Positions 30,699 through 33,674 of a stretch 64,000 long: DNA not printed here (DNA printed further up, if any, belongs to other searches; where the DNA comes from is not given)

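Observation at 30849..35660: Four-gene operon: ECF sigma, zf-HC2 anti-sigma, unknown protein, TPR-CHAT caspase-like protease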

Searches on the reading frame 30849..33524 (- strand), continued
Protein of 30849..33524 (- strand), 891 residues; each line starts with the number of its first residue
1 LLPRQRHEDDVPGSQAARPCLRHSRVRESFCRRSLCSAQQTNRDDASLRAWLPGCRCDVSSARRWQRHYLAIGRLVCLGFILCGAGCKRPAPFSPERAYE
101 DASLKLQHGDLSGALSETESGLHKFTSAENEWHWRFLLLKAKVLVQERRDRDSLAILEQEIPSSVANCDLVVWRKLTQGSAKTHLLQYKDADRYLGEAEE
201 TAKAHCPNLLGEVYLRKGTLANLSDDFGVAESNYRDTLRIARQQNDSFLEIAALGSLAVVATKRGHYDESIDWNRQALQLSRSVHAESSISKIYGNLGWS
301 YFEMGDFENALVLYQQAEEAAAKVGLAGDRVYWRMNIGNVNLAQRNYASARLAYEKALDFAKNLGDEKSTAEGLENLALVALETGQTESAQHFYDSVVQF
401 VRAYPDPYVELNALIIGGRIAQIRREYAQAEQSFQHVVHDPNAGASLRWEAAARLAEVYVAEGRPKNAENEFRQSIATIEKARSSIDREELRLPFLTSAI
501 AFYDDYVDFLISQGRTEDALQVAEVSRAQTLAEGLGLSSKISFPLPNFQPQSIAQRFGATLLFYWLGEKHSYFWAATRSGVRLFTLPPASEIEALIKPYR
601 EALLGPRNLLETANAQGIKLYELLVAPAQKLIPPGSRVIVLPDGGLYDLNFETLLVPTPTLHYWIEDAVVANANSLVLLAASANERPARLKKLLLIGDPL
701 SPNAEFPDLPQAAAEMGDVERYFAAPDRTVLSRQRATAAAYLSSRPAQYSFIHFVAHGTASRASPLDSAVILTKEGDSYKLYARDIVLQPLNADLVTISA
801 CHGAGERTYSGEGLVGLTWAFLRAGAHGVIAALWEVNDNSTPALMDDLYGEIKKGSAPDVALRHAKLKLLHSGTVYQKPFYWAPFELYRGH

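Call 58: predict_structure(alignment_id=A2)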
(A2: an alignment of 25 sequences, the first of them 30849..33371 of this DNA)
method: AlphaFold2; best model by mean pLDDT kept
length: 840 residues; sequences in the alignment: 25
mean_pLDDT: 83.9   pTM: 0.77
mean pLDDT of the five models: 83.9, 80.4, 79.7, 79.6, 77.9
residues with pLDDT >= 90: 429; 70-90: 283; 50-70: 71; < 50: 57
segments of 3 or more residues with pLDDT < 50: 1-18, 31-38, 557-561, 605-611, 751-762
pLDDT, mean of each block of 10 residues (from residue 1): 32 46 55 48 90 92 93 93 96 88 93 91 96 90 97 95 97 91 98 97 96 87 97 94 95 88 96 87 96 92 96 87 96 95 94 85 96 96 94 85 93 94 85 73 75 90 93 83 59 77 92 91 93 92 78 53 70 86 86 76 51 65 86 76 93 81 91 94 94 92 82 74 87 86 82 38 69 85 63 90 91 82 55 72
secondary structure, 60 per line:
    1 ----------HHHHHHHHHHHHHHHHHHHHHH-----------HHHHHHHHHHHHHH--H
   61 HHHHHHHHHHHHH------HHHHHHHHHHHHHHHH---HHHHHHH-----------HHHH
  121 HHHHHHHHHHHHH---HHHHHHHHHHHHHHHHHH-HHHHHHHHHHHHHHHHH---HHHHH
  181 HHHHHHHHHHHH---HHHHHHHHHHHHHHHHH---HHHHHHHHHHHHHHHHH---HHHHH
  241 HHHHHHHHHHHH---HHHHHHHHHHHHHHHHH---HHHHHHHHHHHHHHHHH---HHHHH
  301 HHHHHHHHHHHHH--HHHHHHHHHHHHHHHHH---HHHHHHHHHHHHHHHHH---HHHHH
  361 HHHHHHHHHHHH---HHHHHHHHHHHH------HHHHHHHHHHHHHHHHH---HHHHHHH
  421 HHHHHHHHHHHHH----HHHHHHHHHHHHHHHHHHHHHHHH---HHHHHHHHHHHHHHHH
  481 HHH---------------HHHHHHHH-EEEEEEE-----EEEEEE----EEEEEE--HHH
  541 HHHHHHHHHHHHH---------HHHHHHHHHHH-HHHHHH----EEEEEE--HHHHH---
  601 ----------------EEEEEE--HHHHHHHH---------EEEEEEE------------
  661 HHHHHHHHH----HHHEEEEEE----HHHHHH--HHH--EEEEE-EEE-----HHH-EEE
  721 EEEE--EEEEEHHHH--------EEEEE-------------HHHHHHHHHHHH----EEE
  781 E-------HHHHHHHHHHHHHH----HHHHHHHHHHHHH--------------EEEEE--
elements in order (helices of 4 or more, strands of 3 or more residues): H11-32 H44-57 H60-73 H80-95 H99-105 H117-133 H137-154 H156-172 H176-192 H196-212 H216-232 H236-252 H256-272 H276-292 H296-313 H316-332 H336-352 H356-372 H376-387 H394-410 H414-433 H438-461 H465-483 H499-506 E508-514 E520-525 E530-535 H538-553 H563-573 H575-580 E585-590 H593-597 E617-622 H625-632 E642-648 H661-669 E677-682 H687-692 E700-704 E706-708 E718-724 E727-731 H732-735 E744-748 H762-773 E778-781 H789-802 H807-819 E834-838

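Call 61: fold_search(model_id=the predicted structure, library=pdb)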
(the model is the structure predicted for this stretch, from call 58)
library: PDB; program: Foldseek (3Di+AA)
matches with E <= 10: 1637; with E <= 0.001: 384
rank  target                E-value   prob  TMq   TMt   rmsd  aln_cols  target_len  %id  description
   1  8rw5                  4.5e-17  1.00  0.56  0.55  11.8       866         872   16  Symmetry expansion of dimeric transmembrane anti-sigma factor DdvA (released 2024-11-06)
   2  8rot_A                4.2e-16  1.00  0.55  0.53  11.5       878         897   16  Cryo-EM structure of the transmembrane anti-sigma factor DdvA (released 2024-11-06)
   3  8eey_B                1.7e-14  1.00  0.37  0.41  14.9       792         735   12  Cas7-11 in complex with DR-mismatched target RNA, Csx29 and Csx30 (released 2022-11-16)
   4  7y9x_B                6.5e-13  1.00  0.33  0.37  15.9       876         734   12  Structure of the Cas7-11-Csx29-guide RNA complex (released 2022-11-09)
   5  8eex_B                1.1e-12  1.00  0.35  0.39  15.5       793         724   12  Cas7-11 in complex with Csx29 (released 2022-11-16)
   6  7y8t_B                1.2e-12  1.00  0.32  0.39  16.9       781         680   12  Structure of Cas7-11-crRNA in complex with TPR-CHAT (released 2023-06-28)
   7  7y84_C                1.6e-12  1.00  0.32  0.40  15.8       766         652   11  CryoEM structure of type III-E CRISPR Craspase gRAMP-crRNA in complex with TPR-CHAT protease (released 2022-12-14)
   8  8d9f_A                4.7e-12  1.00  0.34  0.41  11.9       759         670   11  gRAMP-TPR-CHAT (Craspase) (released 2023-06-14)
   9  9hma                  1.0e-11  1.00  0.41  0.28  14.2      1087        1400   12  Cryo-EM structure of apo human separase (released 2025-09-03)
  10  7xsr_C                1.5e-11  1.00  0.33  0.40  16.5       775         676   12  Structure of Craspase-target RNA (released 2022-11-09)
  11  7x8a_D                2.1e-11  1.00  0.34  0.40  14.2       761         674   10  Cryo-EM structure of a bacterial protein complex (released 2022-11-16)
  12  7y85_D                3.6e-11  1.00  0.38  0.46  11.7       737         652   12  CryoEM structure of type III-E CRISPR Craspase gRAMP-crRNA in complex with TPR-CHAT protease bound to self RNA target (released 2022-12-14)
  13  8d9h_E                7.7e-11  1.00  0.33  0.40  16.0       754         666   12  gRAMP-TPR-CHAT match PFS target RNA(Craspase) (released 2023-06-14)
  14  7nj1_A                9.4e-11  1.00  0.39  0.26  15.5      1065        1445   13  CryoEM structure of the human Separase-Securin complex (released 2021-08-04)
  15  9hn0_B                1.3e-10  1.00  0.33  0.20  16.7      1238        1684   10  Cryo-EM structure of human separase bound to SCC1 (310-550 aa) (released 2025-09-03)
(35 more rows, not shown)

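Call 63: search_solved_structures(query=A2, max_evalue=0.001)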
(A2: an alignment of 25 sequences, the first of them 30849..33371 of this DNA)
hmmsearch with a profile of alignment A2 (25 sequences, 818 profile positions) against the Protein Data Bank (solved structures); distinct sequences matched with E-value up to 0.001: 121 (the best 60 are shown).
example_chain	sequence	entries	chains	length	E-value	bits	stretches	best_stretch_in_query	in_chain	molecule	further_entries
9qhb_A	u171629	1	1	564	6.1e-43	150.4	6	179-287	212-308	Engineered tetratricopeptide repeat protein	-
8bu0_A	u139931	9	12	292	3.5e-33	118.1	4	179-289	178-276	Consensus tetratricopeptide repeat protein | Crystal structure of an 8-repeat consensus TPR superhelix with Zinc. | Monomer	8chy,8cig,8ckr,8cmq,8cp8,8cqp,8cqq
3sf4_A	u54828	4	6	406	1.6e-25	92.8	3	151-280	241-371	G-protein-signaling modulator 2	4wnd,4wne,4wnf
4wng_A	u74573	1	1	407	1.6e-25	92.7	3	151-280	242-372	G-protein-signaling modulator 2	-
6hc2_A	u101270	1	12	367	2.1e-25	92.3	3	151-267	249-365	G-protein-signaling modulator 2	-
5a6c_A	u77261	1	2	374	6.2e-24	87.5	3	151-262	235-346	G-PROTEIN-SIGNALING MODULATOR 2, AFADIN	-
5a7d_B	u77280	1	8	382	1.4e-23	86.3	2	149-340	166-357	PINS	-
9qhc_A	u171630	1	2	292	3.1e-23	85.2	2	179-287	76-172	Engineered tetratricopeptide repeat protein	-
3ro2_A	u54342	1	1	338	5.4e-23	84.4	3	152-251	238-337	G-protein-signaling modulator 2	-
4g2v_A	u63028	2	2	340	5.6e-23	84.3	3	152-251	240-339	G-protein-signaling modulator 2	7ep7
4a1s_A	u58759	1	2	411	1.1e-21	80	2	149-327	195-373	PARTNER OF INSCUTEABLE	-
7obi_A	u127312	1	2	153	2.5e-21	78.9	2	177-300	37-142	CTPR-rv4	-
8ch0_A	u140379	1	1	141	1.3e-18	69.8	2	178-287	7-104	Consensus tetratricopeptide repeat protein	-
4jhr_A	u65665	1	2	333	1.6e-18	69.6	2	151-253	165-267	G-protein-signaling modulator 2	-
2fo7_A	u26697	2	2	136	1.7e-18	69.5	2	179-286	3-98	SYNTHETIC CONSENSUS TPR PROTEIN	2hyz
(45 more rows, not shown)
